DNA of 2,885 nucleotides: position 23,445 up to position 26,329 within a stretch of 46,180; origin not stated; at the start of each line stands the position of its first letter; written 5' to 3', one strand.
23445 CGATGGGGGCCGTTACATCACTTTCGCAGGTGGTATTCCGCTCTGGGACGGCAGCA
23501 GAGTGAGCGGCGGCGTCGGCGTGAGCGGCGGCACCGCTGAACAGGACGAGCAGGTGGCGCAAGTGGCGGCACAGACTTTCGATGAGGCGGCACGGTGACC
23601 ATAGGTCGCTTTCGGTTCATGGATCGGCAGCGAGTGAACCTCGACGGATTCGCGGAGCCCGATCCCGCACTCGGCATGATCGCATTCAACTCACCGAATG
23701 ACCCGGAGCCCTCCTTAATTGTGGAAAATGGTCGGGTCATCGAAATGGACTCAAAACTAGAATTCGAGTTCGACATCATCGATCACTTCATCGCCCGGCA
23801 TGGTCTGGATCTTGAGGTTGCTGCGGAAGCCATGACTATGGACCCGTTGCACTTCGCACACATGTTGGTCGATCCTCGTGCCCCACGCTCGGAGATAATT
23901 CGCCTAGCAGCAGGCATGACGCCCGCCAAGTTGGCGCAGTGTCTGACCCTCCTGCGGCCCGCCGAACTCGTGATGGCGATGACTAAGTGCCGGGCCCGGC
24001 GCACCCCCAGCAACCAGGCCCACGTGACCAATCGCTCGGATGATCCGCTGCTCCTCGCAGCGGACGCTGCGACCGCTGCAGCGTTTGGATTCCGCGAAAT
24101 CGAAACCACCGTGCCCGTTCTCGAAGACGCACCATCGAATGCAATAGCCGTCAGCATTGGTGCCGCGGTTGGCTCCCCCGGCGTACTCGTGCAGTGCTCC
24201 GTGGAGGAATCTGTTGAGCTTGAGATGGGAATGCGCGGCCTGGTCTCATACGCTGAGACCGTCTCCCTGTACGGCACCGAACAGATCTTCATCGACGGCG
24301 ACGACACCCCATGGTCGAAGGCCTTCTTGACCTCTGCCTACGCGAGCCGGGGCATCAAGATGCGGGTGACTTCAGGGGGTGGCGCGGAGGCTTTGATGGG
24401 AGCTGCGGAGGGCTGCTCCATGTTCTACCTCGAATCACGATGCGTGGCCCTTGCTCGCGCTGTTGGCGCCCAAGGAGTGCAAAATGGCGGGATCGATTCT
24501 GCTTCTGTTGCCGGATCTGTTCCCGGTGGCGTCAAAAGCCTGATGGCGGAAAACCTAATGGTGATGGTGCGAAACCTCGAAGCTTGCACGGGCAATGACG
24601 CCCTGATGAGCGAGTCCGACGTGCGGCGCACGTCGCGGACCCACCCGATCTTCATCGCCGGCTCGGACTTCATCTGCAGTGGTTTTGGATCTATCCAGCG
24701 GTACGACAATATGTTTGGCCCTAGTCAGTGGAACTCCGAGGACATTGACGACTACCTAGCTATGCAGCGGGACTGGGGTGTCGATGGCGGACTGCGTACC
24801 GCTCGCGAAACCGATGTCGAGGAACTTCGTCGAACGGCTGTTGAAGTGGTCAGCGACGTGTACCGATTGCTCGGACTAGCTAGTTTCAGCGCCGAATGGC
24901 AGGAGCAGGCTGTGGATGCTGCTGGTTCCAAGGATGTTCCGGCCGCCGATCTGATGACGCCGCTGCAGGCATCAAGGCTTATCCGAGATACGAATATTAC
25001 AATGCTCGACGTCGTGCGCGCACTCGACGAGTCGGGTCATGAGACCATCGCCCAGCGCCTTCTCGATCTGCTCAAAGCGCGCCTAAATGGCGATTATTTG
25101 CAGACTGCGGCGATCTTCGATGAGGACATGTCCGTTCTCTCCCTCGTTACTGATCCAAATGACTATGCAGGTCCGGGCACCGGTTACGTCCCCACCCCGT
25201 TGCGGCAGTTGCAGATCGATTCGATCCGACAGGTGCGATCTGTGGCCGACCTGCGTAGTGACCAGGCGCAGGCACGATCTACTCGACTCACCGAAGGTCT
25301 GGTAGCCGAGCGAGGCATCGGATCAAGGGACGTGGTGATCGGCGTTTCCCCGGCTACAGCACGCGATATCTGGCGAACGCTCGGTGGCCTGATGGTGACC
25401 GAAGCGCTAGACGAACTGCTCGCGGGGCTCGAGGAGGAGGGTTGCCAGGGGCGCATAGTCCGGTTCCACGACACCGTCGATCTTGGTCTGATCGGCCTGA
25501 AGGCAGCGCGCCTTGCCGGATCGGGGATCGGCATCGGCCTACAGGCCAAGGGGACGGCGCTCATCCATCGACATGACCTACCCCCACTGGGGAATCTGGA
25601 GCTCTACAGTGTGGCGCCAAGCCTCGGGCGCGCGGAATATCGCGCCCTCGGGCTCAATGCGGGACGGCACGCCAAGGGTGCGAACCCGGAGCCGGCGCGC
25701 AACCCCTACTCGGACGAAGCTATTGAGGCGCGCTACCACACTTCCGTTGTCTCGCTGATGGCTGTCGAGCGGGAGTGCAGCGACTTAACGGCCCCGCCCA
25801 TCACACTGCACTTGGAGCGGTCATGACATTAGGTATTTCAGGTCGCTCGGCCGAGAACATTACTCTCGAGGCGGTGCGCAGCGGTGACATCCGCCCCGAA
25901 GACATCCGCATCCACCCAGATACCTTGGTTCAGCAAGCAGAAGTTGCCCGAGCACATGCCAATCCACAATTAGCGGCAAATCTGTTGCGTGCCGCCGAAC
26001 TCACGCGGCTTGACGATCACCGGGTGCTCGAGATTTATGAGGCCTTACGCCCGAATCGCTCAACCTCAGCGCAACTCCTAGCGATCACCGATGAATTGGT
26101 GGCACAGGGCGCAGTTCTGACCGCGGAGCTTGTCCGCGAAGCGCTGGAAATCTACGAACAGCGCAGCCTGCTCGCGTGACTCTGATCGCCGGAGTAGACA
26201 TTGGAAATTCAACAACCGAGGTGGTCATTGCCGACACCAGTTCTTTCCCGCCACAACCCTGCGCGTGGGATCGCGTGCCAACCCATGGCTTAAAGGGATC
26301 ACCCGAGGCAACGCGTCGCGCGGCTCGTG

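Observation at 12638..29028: Microcompartment super-locus: RMM-type amino-alcohol metabolosome joined to a B12 diol-dehydratase operon at one divergent promoter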

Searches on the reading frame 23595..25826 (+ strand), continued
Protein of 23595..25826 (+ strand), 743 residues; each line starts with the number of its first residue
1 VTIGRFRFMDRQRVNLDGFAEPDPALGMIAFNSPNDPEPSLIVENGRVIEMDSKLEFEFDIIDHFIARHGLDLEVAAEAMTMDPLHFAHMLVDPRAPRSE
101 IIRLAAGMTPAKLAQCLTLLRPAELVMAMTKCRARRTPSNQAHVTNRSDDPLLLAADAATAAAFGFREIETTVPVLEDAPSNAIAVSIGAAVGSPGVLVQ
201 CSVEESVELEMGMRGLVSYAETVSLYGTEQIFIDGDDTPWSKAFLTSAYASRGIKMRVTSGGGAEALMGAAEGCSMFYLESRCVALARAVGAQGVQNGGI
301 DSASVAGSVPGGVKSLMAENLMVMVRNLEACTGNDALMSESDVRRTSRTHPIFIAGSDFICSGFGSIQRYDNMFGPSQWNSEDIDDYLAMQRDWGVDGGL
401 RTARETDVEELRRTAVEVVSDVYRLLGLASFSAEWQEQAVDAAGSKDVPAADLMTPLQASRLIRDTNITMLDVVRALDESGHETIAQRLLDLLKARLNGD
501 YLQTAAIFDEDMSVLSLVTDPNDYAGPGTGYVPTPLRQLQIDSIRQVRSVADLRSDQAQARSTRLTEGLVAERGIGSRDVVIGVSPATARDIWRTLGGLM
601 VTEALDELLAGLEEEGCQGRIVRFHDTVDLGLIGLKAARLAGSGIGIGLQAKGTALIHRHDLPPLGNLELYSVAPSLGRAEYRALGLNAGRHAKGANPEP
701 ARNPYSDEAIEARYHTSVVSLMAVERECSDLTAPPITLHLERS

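Call 35: search_protein_representatives(protein=window:23595-25826:+)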
Query: 743 residues. Proteins with E-value up to 0.001 (for the whole library): 1325; up to 1e-10: 887; up to 1e-30: 251. The best 150 are listed.
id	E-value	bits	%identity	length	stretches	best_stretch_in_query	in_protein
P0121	9.8e-203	691.6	50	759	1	5-741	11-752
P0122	9.3e-189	645.4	46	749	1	11-740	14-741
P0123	2.4e-187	640.7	70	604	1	3-414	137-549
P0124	1.5e-183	628.2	63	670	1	208-680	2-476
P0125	2.1e-171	588.1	52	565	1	5-553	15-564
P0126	6.3e-166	569.9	43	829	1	5-738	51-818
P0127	1.6e-162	558.7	60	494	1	268-742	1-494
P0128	4.1e-155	534.2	47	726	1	1-558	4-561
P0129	1.3e-154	532.6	69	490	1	176-532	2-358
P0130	1.7e-151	522.2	79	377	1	117-416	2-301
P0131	7.8e-151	520.1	66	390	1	9-378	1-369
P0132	5.9e-147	507.2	73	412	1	3-322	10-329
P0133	7.1e-139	480.6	55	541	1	12-404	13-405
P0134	1.0e-137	476.7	55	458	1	284-731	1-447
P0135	2.2e-137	475.6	48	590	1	6-466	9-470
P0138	2.9e-133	462.0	52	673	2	7-402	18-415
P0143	4.1e-113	395.4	56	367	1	10-347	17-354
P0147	2.5e-109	382.9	55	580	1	4-345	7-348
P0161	1.7e-85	304.1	47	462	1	268-695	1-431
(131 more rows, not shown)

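Call 48: find_encoding_contigs(protein=P0121, flank=10000, max_places=4)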
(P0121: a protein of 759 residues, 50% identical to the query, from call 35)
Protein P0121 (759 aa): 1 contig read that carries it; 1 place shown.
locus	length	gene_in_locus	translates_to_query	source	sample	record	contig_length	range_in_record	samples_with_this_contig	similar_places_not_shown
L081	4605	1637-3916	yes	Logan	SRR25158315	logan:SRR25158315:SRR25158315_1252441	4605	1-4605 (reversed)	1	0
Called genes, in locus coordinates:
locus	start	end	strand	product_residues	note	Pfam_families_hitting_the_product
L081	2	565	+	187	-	?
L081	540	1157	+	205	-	PF12802:MarR_2, PF01047:MarR, PF13463:HTH_27 (weak)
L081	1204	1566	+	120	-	PF07366:SnoaL, PF12680:SnoaL_2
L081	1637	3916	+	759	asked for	PF02286:Dehydratase_LU, PF02288:Dehydratase_MU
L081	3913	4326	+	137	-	PF02287:Dehydratase_SU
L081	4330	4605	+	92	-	?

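Call 52: find_related_loci(query=window:23595-25826:+, collection=metagenome_contigs, flank=10000)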
Query window:23595-25826:+ (743 aa) in metagenome_contigs; peptide patterns used: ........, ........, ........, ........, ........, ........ (x = any residue, [..] = any of these).
236 stretches matched a pattern; 139 encode a relative of the query (tblastn E <= 1e-3); the best 80 are kept; 80 distinct loci.
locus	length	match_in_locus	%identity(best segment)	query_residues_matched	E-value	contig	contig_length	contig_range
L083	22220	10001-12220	94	1-740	0e+0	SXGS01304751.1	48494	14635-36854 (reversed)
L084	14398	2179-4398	81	1-740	0e+0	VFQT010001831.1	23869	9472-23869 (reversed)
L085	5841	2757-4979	79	3-743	0e+0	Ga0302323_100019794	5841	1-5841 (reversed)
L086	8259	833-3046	80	3-740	0e+0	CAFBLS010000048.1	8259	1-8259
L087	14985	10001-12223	78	3-743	0e+0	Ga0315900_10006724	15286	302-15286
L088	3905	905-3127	79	3-743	0e+0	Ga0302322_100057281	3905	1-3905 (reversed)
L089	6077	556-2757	77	1-734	0e+0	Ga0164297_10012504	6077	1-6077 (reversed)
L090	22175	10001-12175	78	2-726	0e+0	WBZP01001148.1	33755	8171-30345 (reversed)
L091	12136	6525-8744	76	3-742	0e+0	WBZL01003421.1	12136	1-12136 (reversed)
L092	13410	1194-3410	79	2-740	0e+0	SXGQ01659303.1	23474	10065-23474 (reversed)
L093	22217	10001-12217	79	2-740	0e+0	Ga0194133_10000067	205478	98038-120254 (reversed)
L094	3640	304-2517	79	3-741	0e+0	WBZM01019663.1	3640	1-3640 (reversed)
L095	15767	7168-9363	76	3-734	0e+0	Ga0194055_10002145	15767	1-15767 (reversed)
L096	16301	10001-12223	77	1-741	0e+0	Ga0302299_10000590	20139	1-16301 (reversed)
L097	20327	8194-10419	76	2-743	0e+0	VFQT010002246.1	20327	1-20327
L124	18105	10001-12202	75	3-734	0e+0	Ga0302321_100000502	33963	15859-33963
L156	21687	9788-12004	70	3-741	0e+0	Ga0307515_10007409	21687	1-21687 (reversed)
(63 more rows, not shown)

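Call 67: search_protein_families(library=pfam, proteins=[L156:16674-17462:-, L156:7811-9601:+, L156:6528-8018:+, L156:4481-6511:+, L124:479-2080:-, L124:2080-3354:-, L124:14935-17193:+, L124:17177-18070:+, L124:12580-13233:+], max_evalue=0.00001)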
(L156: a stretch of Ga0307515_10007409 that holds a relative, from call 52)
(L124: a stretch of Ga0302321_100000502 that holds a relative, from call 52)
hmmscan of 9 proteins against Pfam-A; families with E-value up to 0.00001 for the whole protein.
L156:16674-17462:- (262 aa): 0 families

L156:7811-9601:+ (596 aa): 0 families

L156:6528-8018:+ (496 aa): 1 family
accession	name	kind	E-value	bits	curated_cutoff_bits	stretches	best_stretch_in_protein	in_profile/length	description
PF14362.11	DUF4407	-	5.2e-61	207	31.3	1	36-376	9-291/297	Domain of unknown function (DUF4407)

L156:4481-6511:+ (676 aa): 0 families

L124:479-2080:- (533 aa): 0 families

L124:2080-3354:- (424 aa): 0 families

L124:14935-17193:+ (752 aa): 0 families

L124:17177-18070:+ (297 aa): 0 families

L124:12580-13233:+ (217 aa): 0 families

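Call 68: find_encoding_contigs(protein=P0147, flank=8000, max_places=2)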
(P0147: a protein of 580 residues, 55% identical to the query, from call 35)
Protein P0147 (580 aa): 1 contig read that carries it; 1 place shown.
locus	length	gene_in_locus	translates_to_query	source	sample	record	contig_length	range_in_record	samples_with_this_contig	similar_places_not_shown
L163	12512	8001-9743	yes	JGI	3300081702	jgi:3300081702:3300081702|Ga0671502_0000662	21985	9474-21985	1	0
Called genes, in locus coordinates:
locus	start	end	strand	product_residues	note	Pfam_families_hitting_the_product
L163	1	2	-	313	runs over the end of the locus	PF03069:FmdA_AmdA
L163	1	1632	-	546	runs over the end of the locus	PF00496:SBP_bac_5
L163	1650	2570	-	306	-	PF19300:BPD_transp_1_N, PF00528:BPD_transp_1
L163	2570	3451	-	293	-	PF12911:OppC_N, PF00528:BPD_transp_1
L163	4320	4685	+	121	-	-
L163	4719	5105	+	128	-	-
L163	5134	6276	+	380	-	PF00005:ABC_tran, PF13304:AAA_21 (faint), PF08402:TOBE_2 (weak)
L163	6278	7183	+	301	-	PF00528:BPD_transp_1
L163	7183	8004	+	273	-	PF00528:BPD_transp_1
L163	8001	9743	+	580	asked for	PF02286:Dehydratase_LU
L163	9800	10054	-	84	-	PF03319:EutN_CcmL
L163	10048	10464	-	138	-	-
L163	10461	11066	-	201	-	PF27545:CsoS1D_N, PF00936:BMC (weak)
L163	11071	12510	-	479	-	?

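Call 69: find_encoding_contigs(protein=P0138, flank=8000, max_places=2)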
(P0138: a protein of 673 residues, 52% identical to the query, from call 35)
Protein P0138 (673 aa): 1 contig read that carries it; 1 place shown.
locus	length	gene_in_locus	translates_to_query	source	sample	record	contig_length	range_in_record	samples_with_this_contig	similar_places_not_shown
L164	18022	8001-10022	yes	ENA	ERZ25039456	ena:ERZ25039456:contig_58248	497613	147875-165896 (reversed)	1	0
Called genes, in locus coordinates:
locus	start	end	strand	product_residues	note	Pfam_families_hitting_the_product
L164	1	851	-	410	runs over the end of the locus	PF00561:Abhydrolase_1, PF12146:Hydrolase_4, PF12697:Abhydrolase_6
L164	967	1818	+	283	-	PF00120:Gln-synt_C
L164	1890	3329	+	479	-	PF02805:Ada_Zn_binding, PF12833:HTH_18, PF00165:HTH_AraC (weak), PF06029:AlkA_N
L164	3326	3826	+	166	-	PF02870:Methyltransf_1N, PF01035:DNA_binding_1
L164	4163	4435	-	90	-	-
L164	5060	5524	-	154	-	-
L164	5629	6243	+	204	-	-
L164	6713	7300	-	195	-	PF00486:Trans_reg_C, PF03704:BTAD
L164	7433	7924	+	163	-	-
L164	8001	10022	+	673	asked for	PF02286:Dehydratase_LU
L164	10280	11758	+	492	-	PF02287:Dehydratase_SU, PF03576:Peptidase_S58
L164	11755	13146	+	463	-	PF00282:Pyridoxal_deC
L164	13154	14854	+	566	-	PF18427:DDR_swiveling, PF08841:DDR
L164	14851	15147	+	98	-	PF02288:Dehydratase_MU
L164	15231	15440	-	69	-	PF00313:CSD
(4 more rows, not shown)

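Call 70: find_encoding_contigs(protein=P0124, flank=8000, max_places=2)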
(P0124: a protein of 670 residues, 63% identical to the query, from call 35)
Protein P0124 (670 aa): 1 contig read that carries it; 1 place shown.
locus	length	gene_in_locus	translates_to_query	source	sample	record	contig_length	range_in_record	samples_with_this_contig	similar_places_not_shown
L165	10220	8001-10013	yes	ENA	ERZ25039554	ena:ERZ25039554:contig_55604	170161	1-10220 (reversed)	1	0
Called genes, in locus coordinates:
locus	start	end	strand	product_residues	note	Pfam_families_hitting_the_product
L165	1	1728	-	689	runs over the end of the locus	PF04389:Peptidase_M28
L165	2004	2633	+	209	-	-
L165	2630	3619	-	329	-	PF00491:Arginase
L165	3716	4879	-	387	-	PF00201:UDPGT, PF04101:Glyco_tran_28_C, PF06722:EryCIII-like_C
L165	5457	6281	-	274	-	PF00174:Oxidored_molyb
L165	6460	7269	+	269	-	PF00106:adh_short, PF08659:KR, PF13561:adh_short_C2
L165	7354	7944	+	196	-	PF02286:Dehydratase_LU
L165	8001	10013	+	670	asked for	PF02286:Dehydratase_LU, PF02288:Dehydratase_MU, PF02287:Dehydratase_SU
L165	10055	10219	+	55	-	?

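Call 71: find_encoding_contigs(protein=P0161, flank=8000, max_places=2)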
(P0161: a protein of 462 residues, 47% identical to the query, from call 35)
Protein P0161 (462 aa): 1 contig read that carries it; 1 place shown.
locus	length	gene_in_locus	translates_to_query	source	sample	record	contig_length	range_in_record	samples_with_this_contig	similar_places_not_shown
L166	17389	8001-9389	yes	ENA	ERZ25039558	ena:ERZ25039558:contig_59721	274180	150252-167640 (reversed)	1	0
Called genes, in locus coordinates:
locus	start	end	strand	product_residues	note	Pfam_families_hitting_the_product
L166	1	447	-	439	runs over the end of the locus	PF00497:SBP_bac_3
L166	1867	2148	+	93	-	-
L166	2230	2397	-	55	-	PF13561:adh_short_C2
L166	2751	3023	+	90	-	-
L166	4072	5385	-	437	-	PF00202:Aminotran_3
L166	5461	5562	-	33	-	-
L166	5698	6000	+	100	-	-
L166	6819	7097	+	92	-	-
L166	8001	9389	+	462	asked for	PF02286:Dehydratase_LU, PF02288:Dehydratase_MU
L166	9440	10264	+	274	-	PF02287:Dehydratase_SU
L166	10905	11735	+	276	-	PF08841:DDR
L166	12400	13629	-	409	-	PF00665:rve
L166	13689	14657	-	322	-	-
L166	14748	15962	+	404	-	PF02720:DUF222 (weak)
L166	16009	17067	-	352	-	PF01068:DNA_ligase_A_M, PF04679:DNA_ligase_A_C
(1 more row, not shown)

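Call 72: find_encoding_contigs(protein=P0143, flank=8000, max_places=2)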
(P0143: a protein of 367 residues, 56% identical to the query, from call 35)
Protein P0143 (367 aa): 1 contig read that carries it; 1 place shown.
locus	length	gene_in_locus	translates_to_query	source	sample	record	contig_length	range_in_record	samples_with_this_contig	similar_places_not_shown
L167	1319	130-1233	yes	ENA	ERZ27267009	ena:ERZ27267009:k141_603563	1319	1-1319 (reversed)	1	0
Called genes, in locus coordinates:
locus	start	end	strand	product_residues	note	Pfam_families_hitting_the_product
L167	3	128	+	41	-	?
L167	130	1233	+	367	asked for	PF02286:Dehydratase_LU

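Call 73: find_encoding_contigs(protein=P0122, flank=8000, max_places=2)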
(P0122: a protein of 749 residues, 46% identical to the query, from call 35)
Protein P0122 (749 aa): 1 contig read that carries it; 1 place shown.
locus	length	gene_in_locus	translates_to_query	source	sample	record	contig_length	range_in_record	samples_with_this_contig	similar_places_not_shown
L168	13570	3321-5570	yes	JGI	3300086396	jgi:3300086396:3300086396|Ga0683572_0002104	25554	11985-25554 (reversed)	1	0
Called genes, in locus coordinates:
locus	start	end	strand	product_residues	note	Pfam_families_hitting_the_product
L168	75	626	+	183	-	PF03551:PadR (weak)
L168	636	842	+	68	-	PF03459:TOBE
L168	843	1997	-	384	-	PF07690:MFS_1, PF13347:MFS_2 (faint)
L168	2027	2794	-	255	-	PF00392:GntR, PF07729:FCD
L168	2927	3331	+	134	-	PF02287:Dehydratase_SU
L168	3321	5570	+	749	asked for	PF02286:Dehydratase_LU, PF02288:Dehydratase_MU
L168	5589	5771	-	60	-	PF01361:Tautomerase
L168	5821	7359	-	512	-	PF20656:MS_N, PF01274:MS_TIM-barrel, PF20659:MS_C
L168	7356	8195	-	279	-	PF01557:FAA_hydrolase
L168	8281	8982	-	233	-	-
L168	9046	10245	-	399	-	PF00005:ABC_tran, PF17912:OB_MalK, PF17850:CysA_C_terminal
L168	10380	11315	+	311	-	PF00296:Bac_luciferase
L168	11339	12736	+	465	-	PF00890:FAD_binding_2 (weak), PF01266:DAO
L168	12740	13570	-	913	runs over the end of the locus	PF00486:Trans_reg_C, PF03704:BTAD, PF13374:TPR_10 (faint), PF00515:TPR_1 (faint), PF13191:AAA_16, PF13401:AAA_22 (weak), PF25872:HTH_77 (weak), PF13424:TPR_12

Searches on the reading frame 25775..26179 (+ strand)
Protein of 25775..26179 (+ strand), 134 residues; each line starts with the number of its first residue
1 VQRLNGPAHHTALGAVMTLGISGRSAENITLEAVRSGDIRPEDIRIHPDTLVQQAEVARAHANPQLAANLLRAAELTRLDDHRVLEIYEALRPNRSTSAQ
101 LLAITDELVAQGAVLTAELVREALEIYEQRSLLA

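Call 4: search_protein_families(library=pfam, proteins=[window:25775-26179:+], max_evalue=0.01)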
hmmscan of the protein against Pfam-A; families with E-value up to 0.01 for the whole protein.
window:25775-26179:+ (134 aa): 1 family
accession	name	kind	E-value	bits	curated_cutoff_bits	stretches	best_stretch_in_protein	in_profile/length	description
PF02287.20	Dehydratase_SU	-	3.6e-37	127.9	25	1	22-133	20-132/133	Dehydratase small subunit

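Call 19: search_protein_families(library=ncbifam, proteins=[window:25775-26179:+], max_evalue=0.001)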
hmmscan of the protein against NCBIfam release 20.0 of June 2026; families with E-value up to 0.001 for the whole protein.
window:25775-26179:+ (134 aa): 8 families
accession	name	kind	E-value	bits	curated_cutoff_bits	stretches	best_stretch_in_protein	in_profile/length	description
NF011972.0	PRK15443.1-3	subfamily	5.9e-39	133.9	183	1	22-133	58-170/174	diol dehydratase small subunit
NF011975.0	PRK15443.2-2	subfamily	1.1e-35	122.6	196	1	20-134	21-136/139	diol dehydratase small subunit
NF011978.0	PRK15443.2-5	subfamily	3e-32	111.7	261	1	22-132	25-136/141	diol dehydratase small subunit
NF011977.0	PRK15443.2-4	subfamily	1.2e-28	99.9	230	1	21-133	6-118/119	diol dehydratase small subunit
NF011974.0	PRK15443.2-1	subfamily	1.2e-28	99.6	171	1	26-133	2-109/110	diol dehydratase small subunit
NF011973.0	PRK15443.1-4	subfamily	2.3e-27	96.1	334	1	23-131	55-164/170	diol dehydratase small subunit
NF011971.0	PRK15443.1-2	equivalog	9.9e-27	93.9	282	1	25-131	60-167/173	propanediol dehydratase small subunit PduE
NF011976.0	PRK15443.2-3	equivalog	1.4e-25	89.8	285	1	20-132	23-136/141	glycerol dehydratase small subunit DhaB3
